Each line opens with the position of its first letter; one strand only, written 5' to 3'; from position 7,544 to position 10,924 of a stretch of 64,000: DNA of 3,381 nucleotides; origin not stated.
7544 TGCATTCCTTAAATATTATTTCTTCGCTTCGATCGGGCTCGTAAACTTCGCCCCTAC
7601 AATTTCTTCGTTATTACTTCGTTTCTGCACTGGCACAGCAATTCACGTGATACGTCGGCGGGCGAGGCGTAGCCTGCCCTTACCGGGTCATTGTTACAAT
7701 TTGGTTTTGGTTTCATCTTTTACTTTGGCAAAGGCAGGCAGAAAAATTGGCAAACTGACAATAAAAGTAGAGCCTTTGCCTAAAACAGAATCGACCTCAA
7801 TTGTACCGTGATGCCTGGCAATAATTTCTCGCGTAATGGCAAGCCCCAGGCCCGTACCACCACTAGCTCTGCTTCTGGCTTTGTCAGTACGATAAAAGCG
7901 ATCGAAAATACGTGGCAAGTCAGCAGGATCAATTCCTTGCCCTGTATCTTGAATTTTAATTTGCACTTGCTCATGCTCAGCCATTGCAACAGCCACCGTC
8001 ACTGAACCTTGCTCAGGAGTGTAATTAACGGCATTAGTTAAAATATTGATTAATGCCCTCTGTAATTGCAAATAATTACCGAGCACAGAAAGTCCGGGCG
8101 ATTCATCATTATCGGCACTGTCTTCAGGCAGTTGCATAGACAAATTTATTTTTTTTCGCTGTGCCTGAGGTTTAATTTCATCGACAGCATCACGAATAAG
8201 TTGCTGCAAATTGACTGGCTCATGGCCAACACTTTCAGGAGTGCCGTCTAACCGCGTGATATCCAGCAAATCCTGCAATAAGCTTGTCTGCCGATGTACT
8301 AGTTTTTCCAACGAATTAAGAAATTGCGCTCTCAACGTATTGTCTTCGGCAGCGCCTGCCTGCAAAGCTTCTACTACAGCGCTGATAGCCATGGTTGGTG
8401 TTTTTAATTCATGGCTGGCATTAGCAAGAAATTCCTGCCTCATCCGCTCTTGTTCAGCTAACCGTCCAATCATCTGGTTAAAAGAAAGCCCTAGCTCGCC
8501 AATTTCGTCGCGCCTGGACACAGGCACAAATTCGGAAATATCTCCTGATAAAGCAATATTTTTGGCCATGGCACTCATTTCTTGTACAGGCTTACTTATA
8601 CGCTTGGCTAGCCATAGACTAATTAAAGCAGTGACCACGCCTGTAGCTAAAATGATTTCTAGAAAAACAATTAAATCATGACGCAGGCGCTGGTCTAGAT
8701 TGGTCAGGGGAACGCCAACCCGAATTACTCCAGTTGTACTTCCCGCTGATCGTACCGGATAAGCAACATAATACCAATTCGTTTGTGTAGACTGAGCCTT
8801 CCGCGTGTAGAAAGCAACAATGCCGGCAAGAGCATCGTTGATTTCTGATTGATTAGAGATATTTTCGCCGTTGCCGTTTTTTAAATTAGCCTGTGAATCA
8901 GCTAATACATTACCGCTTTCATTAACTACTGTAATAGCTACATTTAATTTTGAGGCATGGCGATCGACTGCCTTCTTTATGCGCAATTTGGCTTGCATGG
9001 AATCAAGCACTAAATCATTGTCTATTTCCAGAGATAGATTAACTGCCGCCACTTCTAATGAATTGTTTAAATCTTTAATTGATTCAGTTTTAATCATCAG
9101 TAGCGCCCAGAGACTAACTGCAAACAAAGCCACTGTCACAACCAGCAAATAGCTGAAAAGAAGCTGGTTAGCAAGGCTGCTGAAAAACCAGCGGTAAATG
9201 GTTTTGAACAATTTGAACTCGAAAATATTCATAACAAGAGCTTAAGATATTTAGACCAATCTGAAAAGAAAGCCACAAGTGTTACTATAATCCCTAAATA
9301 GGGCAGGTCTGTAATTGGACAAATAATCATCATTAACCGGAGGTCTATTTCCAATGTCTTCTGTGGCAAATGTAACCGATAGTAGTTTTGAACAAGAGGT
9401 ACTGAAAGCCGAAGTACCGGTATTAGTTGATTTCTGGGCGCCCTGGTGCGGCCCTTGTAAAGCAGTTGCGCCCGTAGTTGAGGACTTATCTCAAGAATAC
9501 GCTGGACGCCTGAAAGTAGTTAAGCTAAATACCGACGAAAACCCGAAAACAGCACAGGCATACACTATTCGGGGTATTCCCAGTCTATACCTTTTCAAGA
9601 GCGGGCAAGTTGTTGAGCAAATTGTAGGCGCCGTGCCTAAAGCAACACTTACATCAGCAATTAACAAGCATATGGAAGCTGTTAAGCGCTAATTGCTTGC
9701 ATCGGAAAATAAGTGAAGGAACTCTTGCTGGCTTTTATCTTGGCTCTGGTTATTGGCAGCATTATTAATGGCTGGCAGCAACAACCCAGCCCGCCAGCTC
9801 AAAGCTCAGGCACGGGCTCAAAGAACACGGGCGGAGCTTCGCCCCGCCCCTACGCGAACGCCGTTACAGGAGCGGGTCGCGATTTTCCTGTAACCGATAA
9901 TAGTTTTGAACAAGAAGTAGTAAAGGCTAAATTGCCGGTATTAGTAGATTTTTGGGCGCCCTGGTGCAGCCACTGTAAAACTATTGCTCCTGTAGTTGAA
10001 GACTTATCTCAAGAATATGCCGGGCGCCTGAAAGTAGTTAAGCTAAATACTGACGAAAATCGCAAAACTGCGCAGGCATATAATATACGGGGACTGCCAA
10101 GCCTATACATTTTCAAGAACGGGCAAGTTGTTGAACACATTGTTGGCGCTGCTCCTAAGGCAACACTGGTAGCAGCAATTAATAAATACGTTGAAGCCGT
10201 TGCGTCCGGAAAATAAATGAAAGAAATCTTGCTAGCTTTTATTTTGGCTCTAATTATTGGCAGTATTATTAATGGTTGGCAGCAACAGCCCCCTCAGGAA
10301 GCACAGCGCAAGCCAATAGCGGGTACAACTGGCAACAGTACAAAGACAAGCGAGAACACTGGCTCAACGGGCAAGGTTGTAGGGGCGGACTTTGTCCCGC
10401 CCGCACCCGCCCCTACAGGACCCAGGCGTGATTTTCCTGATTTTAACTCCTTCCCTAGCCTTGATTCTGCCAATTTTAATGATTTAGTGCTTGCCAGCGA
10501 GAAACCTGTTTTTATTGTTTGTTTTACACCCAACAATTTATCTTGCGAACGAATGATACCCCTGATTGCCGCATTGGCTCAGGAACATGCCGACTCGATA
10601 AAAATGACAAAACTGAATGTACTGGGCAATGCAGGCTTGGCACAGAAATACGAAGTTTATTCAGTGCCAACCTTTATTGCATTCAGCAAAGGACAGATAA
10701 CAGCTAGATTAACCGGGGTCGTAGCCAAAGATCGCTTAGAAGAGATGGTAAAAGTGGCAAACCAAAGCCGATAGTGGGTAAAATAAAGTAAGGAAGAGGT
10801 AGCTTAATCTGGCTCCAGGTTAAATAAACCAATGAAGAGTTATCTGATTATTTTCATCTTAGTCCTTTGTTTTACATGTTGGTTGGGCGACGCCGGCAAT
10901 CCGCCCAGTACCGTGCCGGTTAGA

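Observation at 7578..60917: Dispersed GC-rich hairpin element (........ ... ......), mostly read through in frame inside protein-coding genes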

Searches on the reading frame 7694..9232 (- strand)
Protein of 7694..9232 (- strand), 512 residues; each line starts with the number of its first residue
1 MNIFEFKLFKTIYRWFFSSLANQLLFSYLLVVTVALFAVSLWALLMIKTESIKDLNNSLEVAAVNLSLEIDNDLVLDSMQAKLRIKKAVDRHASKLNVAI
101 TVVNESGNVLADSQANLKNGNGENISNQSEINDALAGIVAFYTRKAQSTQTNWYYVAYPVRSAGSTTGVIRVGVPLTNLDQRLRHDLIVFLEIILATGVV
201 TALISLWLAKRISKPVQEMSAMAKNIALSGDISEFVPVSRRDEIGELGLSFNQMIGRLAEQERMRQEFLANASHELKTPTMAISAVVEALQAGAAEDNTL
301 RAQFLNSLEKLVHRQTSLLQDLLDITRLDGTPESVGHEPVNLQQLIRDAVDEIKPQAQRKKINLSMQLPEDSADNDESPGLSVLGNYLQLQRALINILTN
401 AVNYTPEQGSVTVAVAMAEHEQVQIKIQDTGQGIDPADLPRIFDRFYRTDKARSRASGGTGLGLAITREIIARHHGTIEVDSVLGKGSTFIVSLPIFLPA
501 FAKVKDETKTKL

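Call 97: search_protein_families(library=pfam, proteins=[window:7694-9232:-], max_evalue=0.00001)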
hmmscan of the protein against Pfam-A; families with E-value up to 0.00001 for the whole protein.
window:7694-9232:- (512 aa): 4 families
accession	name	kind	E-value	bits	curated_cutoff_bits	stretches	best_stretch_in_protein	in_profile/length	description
PF02518.31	HATPase_c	-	1e-30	106.9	26.4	1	386-495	2-108/111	Histidine kinase-, DNA gyrase B-, and HSP90-like ATPase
PF00672.30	HAMP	-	1.7e-14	54.3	25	1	207-259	1-52/53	HAMP domain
PF00512.31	HisKA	-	7.3e-13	48.8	26.9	1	264-329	1-64/66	His Kinase A (phospho-acceptor) domain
PF16736.11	sCache_like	-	1.8e-06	28.7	27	1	66-174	18-116/117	Single Cache-like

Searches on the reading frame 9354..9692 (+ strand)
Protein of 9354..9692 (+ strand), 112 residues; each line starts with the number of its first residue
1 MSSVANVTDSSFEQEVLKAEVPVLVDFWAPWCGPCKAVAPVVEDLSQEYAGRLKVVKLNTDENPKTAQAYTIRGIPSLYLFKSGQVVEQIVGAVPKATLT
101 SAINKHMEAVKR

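Call 58: search_protein_families(library=pfam, proteins=[window:9354-9692:+], max_evalue=0.001)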
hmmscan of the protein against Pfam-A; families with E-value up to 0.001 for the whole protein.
window:9354-9692:+ (112 aa): 8 families
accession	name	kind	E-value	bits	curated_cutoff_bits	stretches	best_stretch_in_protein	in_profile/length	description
PF00085.26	Thioredoxin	-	6.1e-35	119.8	23.5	1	4-104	2-102/103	Thioredoxin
PF13098.12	Thioredoxin_2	-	4.1e-10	40.4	27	1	18-101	3-102/104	Thioredoxin-like domain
PF13905.12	Thioredoxin_8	-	9.3e-09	35.9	27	1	22-70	3-53/94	Thioredoxin-like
PF08534.16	Redoxin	-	8.4e-06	26.1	26.6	1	22-79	30-90/148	Redoxin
PF13728.12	TraF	-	0.00018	21.8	23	1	25-85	134-203/224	F plasmid transfer operon protein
PF13899.12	Thioredoxin_7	-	0.00022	21.7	27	1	18-81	15-81/83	Thioredoxin-like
PF00578.27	AhpC-TSA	-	0.00023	21.6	26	1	21-74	26-81/124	AhpC/TSA family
PF14595.12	Thioredoxin_9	-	0.00052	20.4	25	1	24-84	46-107/129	Thioredoxin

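Call 78: list_cluster_members(proteins=[window:9354-9692:+, window:50141-50347:+, window:50481-51221:+, window:51232-51720:+, window:33879-35069:-, window:45814-47169:-, window:56439-58025:+, window:54038-55621:+, window:7694-9232:-, window:62816-63190:-])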
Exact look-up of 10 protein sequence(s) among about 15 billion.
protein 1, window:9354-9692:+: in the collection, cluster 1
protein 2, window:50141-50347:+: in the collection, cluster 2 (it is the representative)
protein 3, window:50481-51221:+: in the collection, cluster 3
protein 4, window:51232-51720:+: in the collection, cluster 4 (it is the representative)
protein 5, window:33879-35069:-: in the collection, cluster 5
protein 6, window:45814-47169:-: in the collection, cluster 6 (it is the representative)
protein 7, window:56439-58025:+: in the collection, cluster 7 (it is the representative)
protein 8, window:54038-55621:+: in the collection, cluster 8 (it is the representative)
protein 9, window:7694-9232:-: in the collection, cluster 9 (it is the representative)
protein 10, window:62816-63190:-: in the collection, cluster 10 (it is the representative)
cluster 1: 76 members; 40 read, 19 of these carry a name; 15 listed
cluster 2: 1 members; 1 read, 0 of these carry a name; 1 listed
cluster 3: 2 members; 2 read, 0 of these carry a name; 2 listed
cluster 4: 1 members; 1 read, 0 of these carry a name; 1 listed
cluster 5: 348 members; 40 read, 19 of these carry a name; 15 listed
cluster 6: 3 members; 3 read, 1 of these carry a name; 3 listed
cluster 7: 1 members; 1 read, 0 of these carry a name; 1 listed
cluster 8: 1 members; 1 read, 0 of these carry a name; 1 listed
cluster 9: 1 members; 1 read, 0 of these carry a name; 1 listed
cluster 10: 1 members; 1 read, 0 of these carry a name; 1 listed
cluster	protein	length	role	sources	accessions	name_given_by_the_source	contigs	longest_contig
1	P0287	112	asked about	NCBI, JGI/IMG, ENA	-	thioredoxin 1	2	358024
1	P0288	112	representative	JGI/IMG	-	thioredoxin 1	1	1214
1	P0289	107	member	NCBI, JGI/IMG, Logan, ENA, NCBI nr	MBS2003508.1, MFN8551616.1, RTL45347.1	MAG: thioredoxin [Candidatus Obscuribacterales bacterium] | thioredoxin 1 | thioredoxin [Cyanobacteria bacterium SZAS LIN-5]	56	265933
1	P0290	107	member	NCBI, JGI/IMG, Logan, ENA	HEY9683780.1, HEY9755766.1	MAG TPA: thioredoxin [Oculatellaceae cyanobacterium] | thioredoxin 1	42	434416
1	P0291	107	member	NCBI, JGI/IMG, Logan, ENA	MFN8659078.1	MAG: thioredoxin [Candidatus Obscuribacterales bacterium] | thioredoxin 1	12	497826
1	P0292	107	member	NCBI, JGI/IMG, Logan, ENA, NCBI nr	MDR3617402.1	MAG: thioredoxin [Candidatus Obscuribacterales bacterium] | thioredoxin 1 | thioredoxin [Candidatus Obscuribacterales bacterium]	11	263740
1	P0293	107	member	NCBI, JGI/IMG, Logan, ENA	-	thioredoxin 1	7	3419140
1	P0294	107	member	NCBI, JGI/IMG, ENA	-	thioredoxin 1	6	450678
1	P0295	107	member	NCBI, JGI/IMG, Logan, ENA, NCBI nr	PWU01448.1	MAG: thioredoxin [Candidatus Melainabacteria bacterium] | thioredoxin 1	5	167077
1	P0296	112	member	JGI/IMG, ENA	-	thioredoxin 1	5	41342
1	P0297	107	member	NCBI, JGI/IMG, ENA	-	thioredoxin 1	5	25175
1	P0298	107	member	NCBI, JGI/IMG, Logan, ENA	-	thioredoxin 1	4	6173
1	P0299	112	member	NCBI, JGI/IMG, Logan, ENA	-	thioredoxin 1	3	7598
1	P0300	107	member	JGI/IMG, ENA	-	thioredoxin 1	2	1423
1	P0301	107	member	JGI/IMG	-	thioredoxin 1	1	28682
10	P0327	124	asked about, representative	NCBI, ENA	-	-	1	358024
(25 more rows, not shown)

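Call 87: find_encoding_contigs(protein=P0327, flank=10000, max_places=2)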
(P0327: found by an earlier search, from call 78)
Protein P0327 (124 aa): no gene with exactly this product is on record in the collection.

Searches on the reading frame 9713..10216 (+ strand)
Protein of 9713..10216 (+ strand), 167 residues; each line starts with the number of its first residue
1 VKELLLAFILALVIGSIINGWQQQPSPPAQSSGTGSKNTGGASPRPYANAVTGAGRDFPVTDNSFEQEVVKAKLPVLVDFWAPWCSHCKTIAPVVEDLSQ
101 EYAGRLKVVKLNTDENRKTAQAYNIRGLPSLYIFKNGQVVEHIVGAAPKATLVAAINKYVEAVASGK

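Call 58: search_protein_families(library=pfam, proteins=[window:9713-10216:+], max_evalue=0.001)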
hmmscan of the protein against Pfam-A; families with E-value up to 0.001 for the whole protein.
window:9713-10216:+ (167 aa): 7 families
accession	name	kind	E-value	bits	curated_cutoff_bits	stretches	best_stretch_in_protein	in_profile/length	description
PF00085.26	Thioredoxin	-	7.3e-34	116.3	23.5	1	60-158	5-103/103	Thioredoxin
PF13098.12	Thioredoxin_2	-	1.3e-10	41.9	27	1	71-155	3-103/104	Thioredoxin-like domain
PF13905.12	Thioredoxin_8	-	6.3e-09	36.5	27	1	75-121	3-51/94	Thioredoxin-like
PF00578.27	AhpC-TSA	-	7.6e-05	23.1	26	0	74-118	26-72/124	AhpC/TSA family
PF13899.12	Thioredoxin_7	-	0.00032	21.2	27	1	71-134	15-81/83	Thioredoxin-like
PF13728.12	TraF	-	0.00055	20.3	23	1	80-138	136-203/224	F plasmid transfer operon protein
PF01323.26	DSBA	-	0.00065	20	25.6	0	110-156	149-190/191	DSBA-like thioredoxin domain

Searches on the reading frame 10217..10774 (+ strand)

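Call 58: search_protein_families(library=pfam, proteins=[window:10217-10774:+], max_evalue=0.001)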
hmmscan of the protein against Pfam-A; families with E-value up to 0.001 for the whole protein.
window:10217-10774:+ (185 aa): 2 families
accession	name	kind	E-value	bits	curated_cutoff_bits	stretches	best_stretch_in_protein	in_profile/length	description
PF00085.26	Thioredoxin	-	2.5e-15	56.8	23.5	1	82-179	5-102/103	Thioredoxin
PF13098.12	Thioredoxin_2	-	4.9e-05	24.1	27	1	131-177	51-103/104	Thioredoxin-like domain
